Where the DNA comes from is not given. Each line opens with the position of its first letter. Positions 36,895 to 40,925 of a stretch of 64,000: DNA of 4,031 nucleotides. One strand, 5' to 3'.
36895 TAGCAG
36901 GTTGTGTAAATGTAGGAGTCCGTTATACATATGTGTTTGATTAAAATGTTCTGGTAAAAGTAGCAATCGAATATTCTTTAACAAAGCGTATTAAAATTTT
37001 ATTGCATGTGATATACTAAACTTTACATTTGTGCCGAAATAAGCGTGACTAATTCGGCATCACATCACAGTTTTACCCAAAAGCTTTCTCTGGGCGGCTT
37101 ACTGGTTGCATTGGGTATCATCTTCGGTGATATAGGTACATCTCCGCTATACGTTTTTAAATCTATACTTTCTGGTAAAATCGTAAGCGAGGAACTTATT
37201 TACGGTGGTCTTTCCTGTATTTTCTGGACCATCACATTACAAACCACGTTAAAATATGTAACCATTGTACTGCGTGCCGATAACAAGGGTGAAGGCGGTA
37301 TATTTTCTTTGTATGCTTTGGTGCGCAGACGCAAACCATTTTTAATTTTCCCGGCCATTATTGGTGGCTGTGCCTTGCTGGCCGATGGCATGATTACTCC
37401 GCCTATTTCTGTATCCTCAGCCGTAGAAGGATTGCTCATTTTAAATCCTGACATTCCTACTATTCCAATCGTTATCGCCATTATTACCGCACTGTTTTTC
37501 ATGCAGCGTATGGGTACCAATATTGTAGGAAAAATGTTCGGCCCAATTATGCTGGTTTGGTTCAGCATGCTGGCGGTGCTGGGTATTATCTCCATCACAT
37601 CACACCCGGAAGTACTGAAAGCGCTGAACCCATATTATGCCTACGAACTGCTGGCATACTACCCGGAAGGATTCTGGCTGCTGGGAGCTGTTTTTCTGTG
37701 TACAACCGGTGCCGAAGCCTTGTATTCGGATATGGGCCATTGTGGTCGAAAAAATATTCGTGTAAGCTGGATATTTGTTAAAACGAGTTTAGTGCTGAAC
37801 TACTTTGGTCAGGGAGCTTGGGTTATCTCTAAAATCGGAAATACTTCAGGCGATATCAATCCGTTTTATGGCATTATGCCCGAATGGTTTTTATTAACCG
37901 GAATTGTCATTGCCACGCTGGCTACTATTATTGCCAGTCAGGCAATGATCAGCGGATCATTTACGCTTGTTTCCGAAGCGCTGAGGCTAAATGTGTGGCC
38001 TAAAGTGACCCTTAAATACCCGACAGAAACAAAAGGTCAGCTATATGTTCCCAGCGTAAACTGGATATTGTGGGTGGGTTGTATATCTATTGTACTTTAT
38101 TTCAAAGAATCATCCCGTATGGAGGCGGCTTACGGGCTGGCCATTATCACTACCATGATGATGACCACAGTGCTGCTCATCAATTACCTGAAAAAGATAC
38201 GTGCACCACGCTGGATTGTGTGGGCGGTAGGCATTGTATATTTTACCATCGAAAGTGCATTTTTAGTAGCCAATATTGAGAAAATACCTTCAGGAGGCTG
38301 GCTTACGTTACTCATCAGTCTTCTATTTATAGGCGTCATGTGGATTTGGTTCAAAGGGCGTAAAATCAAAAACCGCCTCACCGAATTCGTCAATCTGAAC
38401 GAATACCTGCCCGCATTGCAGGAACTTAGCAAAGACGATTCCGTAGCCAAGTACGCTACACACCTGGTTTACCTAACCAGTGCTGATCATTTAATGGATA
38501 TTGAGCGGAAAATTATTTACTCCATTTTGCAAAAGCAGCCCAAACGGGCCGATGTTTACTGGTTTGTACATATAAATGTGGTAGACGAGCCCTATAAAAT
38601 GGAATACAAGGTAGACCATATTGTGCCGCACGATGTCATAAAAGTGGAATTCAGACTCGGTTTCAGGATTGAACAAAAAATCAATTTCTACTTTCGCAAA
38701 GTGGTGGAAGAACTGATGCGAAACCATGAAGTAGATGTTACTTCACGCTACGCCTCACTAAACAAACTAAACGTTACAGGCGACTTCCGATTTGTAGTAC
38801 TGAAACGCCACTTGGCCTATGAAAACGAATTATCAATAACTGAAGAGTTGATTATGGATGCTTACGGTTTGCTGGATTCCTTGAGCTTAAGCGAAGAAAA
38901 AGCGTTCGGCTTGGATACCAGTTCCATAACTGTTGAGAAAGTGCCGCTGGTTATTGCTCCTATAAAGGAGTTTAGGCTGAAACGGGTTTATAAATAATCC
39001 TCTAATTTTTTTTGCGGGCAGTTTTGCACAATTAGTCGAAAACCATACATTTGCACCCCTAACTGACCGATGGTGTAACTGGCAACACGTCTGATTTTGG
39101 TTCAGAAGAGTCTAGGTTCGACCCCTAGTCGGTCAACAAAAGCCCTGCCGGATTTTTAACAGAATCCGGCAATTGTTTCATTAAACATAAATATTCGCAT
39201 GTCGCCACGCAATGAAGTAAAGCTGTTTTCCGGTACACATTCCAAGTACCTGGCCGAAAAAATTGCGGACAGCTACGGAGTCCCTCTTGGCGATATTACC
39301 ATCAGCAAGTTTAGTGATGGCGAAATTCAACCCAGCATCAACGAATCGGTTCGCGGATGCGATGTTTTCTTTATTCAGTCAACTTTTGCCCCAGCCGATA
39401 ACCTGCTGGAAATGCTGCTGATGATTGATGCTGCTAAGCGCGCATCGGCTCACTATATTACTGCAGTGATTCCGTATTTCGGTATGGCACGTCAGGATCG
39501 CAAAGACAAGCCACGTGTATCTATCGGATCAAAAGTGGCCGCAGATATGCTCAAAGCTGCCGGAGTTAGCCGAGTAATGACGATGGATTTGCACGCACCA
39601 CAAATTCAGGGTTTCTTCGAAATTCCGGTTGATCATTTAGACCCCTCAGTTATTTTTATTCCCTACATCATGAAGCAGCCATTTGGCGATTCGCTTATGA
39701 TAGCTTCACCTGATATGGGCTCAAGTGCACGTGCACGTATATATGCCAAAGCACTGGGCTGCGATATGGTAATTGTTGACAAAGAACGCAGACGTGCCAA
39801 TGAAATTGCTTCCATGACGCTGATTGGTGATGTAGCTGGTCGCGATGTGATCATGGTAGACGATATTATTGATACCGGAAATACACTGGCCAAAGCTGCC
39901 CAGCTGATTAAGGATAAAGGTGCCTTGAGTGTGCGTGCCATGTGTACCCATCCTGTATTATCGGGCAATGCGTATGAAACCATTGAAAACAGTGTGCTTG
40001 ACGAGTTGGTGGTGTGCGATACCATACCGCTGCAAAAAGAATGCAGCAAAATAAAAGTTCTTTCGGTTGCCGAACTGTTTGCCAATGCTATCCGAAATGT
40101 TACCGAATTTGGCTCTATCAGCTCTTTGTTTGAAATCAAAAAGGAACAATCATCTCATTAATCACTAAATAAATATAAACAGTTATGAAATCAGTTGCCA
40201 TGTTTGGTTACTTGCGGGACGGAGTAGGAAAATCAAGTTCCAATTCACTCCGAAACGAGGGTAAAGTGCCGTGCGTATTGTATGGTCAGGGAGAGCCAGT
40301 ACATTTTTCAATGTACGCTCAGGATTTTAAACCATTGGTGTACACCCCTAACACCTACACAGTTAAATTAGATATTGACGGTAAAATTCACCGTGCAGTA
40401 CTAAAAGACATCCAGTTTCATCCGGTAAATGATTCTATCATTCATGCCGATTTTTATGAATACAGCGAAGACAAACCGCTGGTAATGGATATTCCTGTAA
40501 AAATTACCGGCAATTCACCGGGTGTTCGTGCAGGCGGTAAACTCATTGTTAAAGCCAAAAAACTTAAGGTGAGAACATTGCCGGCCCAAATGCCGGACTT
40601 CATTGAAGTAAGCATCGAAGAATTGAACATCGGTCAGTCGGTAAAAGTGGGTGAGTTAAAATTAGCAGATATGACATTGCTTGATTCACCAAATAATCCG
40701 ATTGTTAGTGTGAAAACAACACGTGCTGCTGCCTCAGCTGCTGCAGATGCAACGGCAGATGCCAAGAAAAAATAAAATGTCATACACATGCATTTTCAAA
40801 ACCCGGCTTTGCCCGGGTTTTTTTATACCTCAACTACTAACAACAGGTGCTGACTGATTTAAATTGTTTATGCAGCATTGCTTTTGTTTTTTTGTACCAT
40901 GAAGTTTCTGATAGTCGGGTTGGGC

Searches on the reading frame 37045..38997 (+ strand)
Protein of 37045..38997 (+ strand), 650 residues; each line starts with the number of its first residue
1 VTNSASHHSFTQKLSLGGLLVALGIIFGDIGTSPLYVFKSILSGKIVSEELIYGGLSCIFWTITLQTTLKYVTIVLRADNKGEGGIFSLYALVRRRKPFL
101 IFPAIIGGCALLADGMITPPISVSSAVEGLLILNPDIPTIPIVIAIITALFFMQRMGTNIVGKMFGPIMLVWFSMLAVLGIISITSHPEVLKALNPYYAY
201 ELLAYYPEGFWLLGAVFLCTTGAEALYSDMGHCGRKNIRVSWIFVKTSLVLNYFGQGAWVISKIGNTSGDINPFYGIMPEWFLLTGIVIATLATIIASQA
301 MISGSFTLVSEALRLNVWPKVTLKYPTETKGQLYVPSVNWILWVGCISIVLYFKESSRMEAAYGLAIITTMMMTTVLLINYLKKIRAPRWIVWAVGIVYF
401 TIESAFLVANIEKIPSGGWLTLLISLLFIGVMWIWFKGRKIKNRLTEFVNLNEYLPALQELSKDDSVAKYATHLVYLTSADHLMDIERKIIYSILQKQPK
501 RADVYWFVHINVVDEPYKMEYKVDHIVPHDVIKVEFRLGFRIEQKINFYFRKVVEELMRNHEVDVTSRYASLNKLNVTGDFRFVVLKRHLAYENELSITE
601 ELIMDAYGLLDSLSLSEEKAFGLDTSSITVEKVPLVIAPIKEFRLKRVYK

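Call 57: search_protein_families(library=pfam, proteins=[window:37045-38997:+], max_evalue=0.00001)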
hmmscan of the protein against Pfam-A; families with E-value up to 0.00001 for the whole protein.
window:37045-38997:+ (650 aa): 2 families
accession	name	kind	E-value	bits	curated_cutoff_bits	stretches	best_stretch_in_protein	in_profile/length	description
PF02705.21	K_trans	-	1.4e-161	538.5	24.8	1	20-447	3-442/454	K+ potassium transporter integral membrane domain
PF22776.1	K_trans_C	-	2.3e-18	66.9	24.8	1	472-628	2-142/151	K+ potassium transporter C-terminal domain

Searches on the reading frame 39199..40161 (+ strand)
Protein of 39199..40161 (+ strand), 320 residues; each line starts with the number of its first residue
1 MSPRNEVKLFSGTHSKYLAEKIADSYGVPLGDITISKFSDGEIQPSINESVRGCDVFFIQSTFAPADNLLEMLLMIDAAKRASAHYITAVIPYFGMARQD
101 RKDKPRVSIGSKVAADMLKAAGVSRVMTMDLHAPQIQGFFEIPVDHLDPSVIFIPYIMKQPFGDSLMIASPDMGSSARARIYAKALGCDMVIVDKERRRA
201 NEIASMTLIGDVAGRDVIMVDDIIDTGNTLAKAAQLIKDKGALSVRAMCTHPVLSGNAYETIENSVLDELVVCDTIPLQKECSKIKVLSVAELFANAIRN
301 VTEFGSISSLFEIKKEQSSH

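Call 57: search_protein_families(library=pfam, proteins=[window:39199-40161:+], max_evalue=0.00001)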
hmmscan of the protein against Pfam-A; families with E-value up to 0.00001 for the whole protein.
window:39199-40161:+ (320 aa): 3 families
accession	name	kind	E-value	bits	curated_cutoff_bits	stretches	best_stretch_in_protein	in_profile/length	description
PF13793.12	Pribosyltran_N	-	1.2e-47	161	25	1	7-122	1-117/117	N-terminal domain of ribose phosphate pyrophosphokinase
PF14572.12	Pribosyl_synth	-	2.1e-28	100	27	1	202-311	71-183/184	Phosphoribosyl synthetase-associated domain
PF00156.33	Pribosyltran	-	1.6e-18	66.9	26.3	1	166-251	31-124/158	Phosphoribosyl transferase domain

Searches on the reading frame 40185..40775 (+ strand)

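Call 57: search_protein_families(library=pfam, proteins=[window:40185-40775:+], max_evalue=0.00001)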
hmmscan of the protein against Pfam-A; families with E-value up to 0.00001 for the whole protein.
window:40185-40775:+ (196 aa): 2 families
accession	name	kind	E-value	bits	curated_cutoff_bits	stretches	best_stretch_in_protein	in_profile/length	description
PF01386.24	Ribosomal_L25p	-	4.3e-25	88.4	23.6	1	11-90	6-82/82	Ribosomal L25p family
PF14693.11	Ribosomal_TL5_C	-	7.3e-23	81.2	27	1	100-179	3-83/84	Ribosomal protein TL5, C-terminal domain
